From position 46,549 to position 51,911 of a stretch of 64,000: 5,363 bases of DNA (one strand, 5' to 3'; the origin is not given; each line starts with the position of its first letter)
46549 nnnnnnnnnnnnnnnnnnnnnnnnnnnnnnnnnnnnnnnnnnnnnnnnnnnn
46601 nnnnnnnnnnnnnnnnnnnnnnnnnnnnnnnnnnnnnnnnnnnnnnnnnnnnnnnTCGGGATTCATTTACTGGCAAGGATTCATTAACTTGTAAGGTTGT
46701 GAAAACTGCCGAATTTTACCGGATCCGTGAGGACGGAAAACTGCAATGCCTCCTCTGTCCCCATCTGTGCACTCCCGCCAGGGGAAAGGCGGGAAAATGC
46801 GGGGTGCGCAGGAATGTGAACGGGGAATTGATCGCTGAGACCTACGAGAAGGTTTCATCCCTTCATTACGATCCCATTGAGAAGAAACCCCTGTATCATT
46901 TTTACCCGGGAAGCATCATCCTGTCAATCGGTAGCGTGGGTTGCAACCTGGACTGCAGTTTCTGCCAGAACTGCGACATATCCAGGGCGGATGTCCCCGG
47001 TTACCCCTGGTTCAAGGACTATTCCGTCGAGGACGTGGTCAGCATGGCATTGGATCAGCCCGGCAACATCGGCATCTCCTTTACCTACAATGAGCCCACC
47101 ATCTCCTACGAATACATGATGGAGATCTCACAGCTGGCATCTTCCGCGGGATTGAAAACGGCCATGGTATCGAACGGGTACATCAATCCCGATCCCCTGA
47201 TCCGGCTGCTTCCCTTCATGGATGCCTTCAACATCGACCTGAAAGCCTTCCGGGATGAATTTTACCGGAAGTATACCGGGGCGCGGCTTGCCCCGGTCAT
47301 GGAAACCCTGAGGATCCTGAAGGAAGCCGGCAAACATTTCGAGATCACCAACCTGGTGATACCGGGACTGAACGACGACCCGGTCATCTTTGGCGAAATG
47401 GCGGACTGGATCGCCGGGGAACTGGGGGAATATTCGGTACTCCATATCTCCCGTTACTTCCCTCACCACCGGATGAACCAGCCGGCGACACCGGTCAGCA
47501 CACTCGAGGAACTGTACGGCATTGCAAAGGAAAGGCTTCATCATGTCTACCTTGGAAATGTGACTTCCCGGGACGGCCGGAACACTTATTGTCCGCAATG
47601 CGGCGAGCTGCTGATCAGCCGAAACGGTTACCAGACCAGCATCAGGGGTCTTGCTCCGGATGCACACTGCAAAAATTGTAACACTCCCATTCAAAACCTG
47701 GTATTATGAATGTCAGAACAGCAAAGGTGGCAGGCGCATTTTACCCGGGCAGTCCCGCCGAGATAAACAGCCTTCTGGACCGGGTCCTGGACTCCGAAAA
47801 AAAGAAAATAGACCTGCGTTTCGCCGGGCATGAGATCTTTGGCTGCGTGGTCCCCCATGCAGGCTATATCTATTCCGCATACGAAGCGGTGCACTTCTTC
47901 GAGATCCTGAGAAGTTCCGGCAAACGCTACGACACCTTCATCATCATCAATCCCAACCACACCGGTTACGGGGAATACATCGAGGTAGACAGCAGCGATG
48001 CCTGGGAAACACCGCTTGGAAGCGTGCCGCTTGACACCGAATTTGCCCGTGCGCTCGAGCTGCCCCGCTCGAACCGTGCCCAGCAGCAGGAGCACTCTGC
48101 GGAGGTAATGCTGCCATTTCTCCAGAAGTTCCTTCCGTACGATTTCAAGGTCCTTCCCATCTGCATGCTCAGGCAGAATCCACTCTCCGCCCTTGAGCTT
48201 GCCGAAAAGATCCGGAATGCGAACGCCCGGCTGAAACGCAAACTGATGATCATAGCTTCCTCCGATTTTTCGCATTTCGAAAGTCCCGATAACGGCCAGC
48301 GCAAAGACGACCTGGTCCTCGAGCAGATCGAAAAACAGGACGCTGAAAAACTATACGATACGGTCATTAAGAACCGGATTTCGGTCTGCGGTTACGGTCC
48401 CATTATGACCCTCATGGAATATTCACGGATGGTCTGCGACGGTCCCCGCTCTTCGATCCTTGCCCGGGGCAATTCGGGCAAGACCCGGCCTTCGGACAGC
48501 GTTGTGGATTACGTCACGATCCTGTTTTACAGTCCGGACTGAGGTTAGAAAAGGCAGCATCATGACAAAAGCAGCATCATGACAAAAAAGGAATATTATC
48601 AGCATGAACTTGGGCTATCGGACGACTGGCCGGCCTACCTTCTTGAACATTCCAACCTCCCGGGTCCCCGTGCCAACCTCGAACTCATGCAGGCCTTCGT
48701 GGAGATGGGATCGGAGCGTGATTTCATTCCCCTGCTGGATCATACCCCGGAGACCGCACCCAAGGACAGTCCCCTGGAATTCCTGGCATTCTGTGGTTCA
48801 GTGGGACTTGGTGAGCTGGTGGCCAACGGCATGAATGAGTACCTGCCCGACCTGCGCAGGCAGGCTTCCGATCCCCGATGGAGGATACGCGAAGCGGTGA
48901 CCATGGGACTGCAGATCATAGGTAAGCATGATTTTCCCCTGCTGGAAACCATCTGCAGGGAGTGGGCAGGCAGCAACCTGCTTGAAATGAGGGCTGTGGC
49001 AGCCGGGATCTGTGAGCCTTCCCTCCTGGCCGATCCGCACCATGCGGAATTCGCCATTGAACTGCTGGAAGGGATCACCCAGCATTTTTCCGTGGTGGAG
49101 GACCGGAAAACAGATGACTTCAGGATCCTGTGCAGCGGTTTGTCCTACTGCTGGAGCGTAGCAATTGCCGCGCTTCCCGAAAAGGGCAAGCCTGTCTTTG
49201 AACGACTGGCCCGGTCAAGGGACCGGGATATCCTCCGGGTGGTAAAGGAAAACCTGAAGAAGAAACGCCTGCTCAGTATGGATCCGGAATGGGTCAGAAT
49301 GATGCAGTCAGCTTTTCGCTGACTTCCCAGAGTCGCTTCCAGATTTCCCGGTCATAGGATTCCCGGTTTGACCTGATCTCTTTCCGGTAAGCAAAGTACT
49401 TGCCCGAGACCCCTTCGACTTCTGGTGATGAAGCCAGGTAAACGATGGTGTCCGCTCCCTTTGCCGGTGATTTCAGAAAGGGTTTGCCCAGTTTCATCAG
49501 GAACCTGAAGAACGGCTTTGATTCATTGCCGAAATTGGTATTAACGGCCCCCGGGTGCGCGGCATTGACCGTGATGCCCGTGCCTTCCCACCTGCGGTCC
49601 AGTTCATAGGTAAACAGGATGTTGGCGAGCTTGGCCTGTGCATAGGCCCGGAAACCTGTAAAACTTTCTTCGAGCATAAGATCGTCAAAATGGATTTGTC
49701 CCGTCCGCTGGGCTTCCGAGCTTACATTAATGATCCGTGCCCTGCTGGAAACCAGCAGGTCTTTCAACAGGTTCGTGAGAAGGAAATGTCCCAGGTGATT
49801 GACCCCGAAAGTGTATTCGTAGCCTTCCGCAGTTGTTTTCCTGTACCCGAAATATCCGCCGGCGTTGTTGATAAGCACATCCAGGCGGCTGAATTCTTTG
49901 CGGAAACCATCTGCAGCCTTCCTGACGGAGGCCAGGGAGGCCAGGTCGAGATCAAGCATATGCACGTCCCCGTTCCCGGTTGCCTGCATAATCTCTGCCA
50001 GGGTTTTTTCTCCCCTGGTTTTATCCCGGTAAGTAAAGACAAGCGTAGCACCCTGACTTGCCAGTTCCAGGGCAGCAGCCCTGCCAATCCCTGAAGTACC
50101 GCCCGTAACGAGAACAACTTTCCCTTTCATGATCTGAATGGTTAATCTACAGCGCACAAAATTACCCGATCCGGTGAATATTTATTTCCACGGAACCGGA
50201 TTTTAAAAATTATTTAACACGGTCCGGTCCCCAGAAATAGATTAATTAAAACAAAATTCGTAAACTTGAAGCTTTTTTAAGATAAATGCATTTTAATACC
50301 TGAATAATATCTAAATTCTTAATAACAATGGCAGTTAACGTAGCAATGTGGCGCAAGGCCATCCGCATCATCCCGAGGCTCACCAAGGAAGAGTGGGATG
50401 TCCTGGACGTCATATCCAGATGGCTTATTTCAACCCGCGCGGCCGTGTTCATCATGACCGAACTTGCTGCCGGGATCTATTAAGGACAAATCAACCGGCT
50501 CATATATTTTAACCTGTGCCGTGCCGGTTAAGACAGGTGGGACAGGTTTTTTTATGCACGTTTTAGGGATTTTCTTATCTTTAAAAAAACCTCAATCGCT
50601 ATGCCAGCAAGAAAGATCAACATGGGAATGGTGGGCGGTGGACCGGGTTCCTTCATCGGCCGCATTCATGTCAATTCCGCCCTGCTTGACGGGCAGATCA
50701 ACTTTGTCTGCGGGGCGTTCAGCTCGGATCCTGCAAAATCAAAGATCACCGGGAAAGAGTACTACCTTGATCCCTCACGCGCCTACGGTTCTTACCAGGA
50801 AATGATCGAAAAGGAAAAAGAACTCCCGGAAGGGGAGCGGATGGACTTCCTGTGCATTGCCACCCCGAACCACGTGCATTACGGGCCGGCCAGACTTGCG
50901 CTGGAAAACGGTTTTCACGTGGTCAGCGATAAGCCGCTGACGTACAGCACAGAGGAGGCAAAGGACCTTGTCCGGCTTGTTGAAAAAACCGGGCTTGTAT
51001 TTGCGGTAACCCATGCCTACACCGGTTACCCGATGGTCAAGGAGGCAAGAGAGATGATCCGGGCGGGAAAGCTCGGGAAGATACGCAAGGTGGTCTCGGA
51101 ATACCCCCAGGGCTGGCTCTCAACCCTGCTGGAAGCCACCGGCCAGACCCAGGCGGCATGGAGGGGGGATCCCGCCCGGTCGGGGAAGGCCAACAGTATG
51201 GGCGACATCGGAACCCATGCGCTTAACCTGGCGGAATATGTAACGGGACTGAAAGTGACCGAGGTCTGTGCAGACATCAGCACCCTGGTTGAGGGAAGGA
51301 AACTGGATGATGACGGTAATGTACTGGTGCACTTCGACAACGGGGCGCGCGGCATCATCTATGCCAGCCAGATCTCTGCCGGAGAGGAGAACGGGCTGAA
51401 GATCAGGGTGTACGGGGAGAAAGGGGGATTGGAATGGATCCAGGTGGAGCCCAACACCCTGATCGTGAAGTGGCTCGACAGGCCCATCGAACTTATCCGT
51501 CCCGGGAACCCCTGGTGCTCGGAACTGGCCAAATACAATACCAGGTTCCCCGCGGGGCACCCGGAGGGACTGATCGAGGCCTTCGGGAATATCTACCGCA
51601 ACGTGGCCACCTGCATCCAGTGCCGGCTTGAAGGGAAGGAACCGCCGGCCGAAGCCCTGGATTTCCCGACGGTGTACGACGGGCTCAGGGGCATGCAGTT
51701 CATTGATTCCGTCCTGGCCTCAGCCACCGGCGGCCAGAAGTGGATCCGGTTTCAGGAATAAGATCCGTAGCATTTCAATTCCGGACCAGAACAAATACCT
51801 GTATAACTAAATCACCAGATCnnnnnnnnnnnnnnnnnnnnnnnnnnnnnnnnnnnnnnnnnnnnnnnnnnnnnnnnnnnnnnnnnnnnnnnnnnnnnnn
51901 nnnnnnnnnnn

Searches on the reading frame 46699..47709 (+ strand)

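Call 94: search_protein_families(library=pfam, proteins=[window:46699-47709:+], max_evalue=0.00001)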
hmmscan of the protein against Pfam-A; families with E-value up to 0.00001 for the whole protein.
window:46699-47709:+ (336 aa): 1 family
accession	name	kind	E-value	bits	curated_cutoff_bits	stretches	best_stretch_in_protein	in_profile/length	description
PF04055.27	Radical_SAM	-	1.4e-20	74.5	29.5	1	79-229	4-159/166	Radical SAM superfamily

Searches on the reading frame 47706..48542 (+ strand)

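Call 94: search_protein_families(library=pfam, proteins=[window:47706-48542:+], max_evalue=0.00001)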
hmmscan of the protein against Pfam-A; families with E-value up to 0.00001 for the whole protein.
window:47706-48542:+ (278 aa): 1 family
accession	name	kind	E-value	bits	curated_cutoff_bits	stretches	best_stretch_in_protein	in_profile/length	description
PF01875.22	Memo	-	7.2e-55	186.5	27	1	6-272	2-268/269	Memo-like protein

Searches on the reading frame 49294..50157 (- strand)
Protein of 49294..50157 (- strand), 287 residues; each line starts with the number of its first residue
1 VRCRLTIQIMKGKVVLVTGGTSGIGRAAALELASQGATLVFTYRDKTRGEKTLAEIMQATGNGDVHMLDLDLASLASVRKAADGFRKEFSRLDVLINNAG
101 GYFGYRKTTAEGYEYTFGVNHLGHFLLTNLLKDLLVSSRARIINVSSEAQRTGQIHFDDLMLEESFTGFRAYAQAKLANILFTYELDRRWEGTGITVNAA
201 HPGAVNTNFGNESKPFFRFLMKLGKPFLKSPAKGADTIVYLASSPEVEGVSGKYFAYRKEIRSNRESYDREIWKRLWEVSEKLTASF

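Call 94: search_protein_families(library=pfam, proteins=[window:49294-50157:-], max_evalue=0.00001)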
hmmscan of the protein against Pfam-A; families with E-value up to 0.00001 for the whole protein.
window:49294-50157:- (287 aa): 4 families
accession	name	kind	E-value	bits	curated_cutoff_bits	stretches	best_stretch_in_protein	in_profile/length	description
PF00106.31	adh_short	-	1e-36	126.7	26.6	1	13-213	1-190/195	short chain dehydrogenase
PF13561.12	adh_short_C2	-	2.7e-27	96.3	27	1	22-253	6-227/236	Enoyl-(Acyl carrier protein) reductase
PF08659.16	KR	-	2.6e-09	37.7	22.6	1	15-133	3-125/180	KR domain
PF01370.27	Epimerase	-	1.1e-08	35.2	20.9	1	15-190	1-160/240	NAD dependent epimerase/dehydratase family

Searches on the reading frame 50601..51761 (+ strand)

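Call 94: search_protein_families(library=pfam, proteins=[window:50601-51761:+], max_evalue=0.00001)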
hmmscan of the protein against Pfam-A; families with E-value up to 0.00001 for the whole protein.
window:50601-51761:+ (386 aa): 3 families
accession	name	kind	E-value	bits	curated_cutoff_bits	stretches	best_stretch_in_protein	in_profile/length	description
PF22725.1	GFO_IDH_MocA_C3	-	2e-29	102.5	27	1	147-278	2-124/124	GFO/IDH/MocA C-terminal domain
PF01408.29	GFO_IDH_MocA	-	4.4e-17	63.3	24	1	6-138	1-120/120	Oxidoreductase family, NAD-binding Rossmann fold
PF02894.22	GFO_IDH_MocA_C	-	1.4e-14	54.9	22.9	1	150-381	1-215/218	Oxidoreductase family, C-terminal alpha/beta domain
